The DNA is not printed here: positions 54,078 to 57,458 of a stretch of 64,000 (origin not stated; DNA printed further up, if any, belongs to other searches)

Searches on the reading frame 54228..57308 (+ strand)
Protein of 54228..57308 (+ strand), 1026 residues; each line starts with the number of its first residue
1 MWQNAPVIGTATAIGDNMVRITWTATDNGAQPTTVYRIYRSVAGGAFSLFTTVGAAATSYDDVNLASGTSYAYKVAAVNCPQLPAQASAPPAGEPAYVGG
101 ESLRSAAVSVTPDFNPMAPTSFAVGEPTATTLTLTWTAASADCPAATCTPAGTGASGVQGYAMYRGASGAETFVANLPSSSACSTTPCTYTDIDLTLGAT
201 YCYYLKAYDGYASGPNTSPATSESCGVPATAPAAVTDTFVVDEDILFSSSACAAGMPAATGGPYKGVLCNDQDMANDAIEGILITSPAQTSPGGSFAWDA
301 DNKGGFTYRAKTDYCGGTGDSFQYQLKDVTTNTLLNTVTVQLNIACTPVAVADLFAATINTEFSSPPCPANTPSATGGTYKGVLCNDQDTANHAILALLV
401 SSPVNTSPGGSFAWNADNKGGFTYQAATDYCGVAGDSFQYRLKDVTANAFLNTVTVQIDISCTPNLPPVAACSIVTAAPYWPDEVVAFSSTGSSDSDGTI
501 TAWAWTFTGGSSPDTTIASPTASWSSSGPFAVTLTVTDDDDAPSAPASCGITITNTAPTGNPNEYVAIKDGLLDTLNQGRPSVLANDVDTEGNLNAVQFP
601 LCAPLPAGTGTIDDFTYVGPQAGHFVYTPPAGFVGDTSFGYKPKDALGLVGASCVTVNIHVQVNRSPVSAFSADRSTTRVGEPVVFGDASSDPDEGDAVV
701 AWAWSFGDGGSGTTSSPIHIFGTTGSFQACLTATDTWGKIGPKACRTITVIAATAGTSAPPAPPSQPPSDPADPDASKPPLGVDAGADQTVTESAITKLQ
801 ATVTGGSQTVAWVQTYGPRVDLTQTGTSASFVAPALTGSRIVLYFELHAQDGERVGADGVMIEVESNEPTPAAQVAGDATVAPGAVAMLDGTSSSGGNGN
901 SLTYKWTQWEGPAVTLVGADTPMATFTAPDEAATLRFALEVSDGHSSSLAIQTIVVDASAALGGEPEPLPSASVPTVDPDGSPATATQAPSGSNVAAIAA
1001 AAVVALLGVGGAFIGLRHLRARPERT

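Call 46: search_protein_families(library=pfam, proteins=[window:54228-57308:+], max_evalue=1)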
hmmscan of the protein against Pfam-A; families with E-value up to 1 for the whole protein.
window:54228-57308:+ (1026 aa): 9 families
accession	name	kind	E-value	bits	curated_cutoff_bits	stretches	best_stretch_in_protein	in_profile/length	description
PF18911.6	PKD_4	-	5.5e-28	97.3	27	3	664-749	1-84/85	PKD domain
PF22352.2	K319L-like_PKD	-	6.4e-19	68.2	27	3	876-953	1-81/84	K319L-like, PKD domain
PF00801.26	PKD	-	1.9e-14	53.9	23.5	2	676-738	9-70/80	PKD domain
PF17963.7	Big_9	-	2.7e-10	41.4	23.6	3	575-657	12-88/89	Bacterial Ig domain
PF00041.27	fn3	-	6.7e-08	33.1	25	1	9-79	6-70/84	Fibronectin type III domain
PF17892.7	Cadherin_5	-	1.1e-07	32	26.5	3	555-659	2-97/98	Cadherin-like domain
PF01568.27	Molydop_binding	-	0.00039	20.9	26.8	1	844-906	31-96/110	Molydopterin dinucleotide binding domain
PF21027.3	Sde0182_C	-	0.0013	19.7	27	1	889-949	4-73/83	Cellulose-binding protein Sde0182, C-terminal domain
PF00727.23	IL4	-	0.2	12.2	23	1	334-368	12-45/116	Interleukin 4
